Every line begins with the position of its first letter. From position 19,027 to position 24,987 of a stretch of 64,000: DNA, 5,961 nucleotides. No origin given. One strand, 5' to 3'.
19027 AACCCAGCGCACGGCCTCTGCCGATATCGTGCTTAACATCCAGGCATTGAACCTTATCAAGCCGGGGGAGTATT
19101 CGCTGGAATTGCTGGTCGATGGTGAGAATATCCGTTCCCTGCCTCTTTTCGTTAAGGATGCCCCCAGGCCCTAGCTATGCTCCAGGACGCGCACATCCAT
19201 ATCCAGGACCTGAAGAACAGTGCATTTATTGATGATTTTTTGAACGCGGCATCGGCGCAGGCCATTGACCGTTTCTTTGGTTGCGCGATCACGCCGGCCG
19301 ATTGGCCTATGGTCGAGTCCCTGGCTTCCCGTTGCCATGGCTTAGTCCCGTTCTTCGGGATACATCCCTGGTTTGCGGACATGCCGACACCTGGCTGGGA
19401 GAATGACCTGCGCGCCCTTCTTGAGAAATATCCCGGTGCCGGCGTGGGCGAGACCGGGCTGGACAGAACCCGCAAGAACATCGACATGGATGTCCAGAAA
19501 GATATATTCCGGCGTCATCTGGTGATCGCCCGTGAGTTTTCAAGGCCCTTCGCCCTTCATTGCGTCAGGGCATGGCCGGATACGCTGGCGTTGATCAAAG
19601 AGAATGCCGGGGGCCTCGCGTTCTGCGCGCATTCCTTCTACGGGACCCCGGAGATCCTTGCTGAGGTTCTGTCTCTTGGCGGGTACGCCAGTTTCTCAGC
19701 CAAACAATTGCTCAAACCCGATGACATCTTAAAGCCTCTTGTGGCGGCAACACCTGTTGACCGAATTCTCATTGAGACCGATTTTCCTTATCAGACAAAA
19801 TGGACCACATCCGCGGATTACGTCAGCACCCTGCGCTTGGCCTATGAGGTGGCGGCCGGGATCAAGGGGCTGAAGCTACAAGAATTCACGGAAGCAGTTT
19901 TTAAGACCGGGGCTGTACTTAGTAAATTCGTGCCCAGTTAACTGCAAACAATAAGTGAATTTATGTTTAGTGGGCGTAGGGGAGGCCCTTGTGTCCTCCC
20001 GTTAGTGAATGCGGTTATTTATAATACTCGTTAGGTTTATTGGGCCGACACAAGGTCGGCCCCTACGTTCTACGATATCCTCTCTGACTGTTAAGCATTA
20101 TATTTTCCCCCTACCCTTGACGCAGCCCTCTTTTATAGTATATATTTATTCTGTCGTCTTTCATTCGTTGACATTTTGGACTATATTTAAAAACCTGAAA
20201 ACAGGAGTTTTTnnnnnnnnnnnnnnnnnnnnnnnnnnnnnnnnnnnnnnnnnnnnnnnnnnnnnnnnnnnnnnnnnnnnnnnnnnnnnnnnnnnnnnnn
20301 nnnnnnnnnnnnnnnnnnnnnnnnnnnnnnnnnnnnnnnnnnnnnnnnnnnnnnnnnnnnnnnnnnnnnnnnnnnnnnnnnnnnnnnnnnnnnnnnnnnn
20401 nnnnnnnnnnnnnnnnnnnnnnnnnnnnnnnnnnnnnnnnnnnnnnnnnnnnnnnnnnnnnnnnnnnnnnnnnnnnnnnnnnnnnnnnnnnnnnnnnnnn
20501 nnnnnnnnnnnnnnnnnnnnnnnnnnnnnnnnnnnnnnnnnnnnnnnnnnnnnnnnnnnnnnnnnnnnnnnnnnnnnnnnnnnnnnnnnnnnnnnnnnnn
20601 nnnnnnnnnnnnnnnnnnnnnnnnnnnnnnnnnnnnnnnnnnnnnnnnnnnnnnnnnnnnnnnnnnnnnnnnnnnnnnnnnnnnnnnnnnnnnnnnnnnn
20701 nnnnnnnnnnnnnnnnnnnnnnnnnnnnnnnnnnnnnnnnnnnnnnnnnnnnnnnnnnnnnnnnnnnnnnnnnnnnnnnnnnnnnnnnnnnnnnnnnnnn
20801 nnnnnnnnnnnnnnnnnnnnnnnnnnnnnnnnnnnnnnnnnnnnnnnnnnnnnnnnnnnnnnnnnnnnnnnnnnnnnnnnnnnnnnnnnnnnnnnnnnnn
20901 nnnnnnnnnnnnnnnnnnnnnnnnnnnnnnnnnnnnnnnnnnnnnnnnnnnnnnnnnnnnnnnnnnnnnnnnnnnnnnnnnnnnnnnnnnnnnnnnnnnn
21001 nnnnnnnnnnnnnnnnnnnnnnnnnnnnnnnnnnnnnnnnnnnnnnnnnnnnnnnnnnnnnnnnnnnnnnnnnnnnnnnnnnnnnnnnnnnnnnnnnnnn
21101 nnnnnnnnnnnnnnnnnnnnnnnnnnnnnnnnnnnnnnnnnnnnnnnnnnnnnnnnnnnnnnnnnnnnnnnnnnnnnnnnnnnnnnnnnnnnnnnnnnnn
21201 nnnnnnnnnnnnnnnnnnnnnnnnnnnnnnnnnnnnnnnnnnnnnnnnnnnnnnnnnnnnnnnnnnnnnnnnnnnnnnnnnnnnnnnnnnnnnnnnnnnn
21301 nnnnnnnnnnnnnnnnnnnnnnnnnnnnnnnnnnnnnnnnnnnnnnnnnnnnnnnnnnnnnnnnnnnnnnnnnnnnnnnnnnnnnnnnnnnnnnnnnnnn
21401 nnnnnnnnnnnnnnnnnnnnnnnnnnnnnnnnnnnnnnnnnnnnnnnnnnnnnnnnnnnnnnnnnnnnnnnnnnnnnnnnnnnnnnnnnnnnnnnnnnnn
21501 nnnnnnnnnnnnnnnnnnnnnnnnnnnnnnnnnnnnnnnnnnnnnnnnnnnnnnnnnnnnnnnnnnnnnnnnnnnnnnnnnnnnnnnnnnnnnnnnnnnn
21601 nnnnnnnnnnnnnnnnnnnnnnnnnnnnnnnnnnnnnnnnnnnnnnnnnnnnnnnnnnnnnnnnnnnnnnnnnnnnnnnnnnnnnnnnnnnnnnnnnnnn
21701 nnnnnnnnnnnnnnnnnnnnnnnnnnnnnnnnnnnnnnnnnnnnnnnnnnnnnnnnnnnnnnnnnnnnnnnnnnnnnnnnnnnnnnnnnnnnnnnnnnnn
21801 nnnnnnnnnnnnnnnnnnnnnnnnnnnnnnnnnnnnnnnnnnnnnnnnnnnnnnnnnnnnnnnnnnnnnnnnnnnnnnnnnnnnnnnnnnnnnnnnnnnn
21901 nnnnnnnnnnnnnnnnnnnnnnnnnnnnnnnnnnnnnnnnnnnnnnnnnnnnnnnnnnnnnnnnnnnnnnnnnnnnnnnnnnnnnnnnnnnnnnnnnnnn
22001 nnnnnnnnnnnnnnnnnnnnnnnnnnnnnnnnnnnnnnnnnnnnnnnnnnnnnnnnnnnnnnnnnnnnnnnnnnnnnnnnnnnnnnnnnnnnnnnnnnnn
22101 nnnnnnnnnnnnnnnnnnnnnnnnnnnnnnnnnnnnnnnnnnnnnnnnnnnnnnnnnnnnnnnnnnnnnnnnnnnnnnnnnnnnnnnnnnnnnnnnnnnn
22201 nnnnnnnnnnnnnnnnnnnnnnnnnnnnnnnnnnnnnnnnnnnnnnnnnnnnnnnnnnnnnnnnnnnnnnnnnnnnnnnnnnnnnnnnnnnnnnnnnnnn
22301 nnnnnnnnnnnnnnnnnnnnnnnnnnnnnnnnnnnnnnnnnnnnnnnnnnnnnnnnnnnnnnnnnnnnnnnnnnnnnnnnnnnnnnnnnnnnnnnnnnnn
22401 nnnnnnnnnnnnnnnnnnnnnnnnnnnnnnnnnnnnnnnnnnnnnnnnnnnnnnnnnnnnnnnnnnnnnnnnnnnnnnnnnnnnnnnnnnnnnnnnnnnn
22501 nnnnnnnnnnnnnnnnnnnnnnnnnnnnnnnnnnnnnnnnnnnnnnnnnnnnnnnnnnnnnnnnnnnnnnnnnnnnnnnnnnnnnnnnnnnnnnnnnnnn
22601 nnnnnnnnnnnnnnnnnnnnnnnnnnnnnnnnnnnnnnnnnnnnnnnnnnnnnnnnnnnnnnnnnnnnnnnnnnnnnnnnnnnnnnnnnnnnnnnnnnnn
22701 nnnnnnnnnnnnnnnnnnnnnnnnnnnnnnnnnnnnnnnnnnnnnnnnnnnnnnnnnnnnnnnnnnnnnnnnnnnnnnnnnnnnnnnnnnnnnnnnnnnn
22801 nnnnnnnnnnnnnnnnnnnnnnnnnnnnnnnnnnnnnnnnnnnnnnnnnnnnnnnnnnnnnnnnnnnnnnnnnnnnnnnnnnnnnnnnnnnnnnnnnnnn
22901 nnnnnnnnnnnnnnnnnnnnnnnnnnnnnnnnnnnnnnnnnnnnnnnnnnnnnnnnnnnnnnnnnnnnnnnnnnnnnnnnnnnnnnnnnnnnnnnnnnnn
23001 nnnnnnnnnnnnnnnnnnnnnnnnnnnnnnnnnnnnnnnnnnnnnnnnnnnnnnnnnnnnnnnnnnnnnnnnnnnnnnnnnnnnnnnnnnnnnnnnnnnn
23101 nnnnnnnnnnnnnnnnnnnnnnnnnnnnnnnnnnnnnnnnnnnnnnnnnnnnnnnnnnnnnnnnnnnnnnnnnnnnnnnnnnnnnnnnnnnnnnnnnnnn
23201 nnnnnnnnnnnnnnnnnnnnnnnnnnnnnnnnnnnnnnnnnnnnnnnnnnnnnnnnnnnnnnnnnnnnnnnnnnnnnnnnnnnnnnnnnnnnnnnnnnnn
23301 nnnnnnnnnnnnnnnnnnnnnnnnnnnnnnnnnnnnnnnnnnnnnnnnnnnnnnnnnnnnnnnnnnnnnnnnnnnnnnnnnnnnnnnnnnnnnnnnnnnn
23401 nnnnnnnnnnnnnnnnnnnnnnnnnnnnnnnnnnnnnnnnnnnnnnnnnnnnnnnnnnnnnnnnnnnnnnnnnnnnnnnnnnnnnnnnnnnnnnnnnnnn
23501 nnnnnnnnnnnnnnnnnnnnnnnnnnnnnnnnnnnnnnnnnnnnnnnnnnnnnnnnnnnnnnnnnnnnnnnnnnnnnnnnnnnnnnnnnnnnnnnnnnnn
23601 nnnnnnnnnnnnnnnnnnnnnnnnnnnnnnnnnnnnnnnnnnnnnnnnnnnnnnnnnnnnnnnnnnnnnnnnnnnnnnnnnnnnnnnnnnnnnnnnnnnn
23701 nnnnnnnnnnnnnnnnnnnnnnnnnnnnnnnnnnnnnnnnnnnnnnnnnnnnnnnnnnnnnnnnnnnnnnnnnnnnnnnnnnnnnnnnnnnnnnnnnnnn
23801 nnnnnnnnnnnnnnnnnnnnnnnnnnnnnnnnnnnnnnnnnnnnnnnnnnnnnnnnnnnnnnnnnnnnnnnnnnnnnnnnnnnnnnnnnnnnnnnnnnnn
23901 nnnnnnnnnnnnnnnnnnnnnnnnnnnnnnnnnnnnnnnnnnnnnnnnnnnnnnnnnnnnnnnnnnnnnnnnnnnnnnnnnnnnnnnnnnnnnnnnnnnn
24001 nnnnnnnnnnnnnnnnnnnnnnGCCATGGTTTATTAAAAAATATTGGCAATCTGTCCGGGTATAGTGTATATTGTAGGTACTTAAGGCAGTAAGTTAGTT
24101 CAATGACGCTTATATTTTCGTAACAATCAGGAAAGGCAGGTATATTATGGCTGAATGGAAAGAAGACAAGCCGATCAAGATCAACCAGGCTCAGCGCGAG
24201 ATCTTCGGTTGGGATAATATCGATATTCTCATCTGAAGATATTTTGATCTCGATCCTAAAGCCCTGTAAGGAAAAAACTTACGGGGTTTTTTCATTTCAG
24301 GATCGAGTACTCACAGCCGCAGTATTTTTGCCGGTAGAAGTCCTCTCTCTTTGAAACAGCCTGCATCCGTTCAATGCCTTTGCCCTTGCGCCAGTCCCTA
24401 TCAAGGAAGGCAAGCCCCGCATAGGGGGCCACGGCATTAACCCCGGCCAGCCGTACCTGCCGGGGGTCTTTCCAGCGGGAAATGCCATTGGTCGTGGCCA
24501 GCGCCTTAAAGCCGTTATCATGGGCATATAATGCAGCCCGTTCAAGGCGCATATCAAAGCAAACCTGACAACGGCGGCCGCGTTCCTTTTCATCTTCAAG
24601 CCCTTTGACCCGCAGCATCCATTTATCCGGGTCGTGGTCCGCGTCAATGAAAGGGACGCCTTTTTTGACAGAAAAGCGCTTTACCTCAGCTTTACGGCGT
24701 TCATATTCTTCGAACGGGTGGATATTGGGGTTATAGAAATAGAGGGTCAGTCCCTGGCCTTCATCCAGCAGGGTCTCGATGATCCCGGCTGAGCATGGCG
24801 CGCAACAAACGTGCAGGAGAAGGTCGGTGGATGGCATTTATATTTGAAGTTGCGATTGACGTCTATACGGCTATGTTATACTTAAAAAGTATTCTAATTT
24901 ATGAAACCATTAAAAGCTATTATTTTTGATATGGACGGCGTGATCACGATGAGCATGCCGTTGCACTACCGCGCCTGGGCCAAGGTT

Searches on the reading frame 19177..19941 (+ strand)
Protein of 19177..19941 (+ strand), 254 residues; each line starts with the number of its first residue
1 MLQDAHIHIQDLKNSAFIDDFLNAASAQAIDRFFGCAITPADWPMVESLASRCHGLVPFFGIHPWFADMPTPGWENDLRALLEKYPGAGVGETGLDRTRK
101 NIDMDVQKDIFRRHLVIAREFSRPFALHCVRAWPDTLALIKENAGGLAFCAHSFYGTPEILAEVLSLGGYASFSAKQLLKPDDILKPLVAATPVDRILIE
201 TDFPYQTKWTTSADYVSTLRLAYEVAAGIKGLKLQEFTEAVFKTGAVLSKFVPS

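Call 8: search_protein_families(library=pfam, proteins=[window:19177-19941:+], max_evalue=0.001)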
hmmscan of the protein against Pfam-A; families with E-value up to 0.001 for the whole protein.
window:19177-19941:+ (254 aa): 1 family
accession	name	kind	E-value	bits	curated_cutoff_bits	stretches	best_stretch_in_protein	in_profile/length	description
PF01026.27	TatD_DNase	-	1.9e-44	152.4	27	1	4-242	2-245/253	TatD related DNase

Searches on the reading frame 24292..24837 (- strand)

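Call 8: search_protein_families(library=pfam, proteins=[window:24292-24837:-], max_evalue=0.001)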
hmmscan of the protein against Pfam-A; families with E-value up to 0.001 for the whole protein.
window:24292-24837:- (181 aa): 1 family
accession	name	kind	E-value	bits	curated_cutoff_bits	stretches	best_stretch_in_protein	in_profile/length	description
PF02677.20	QueH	-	2.4e-61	207.3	23.5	1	6-179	1-173/175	Epoxyqueuosine reductase QueH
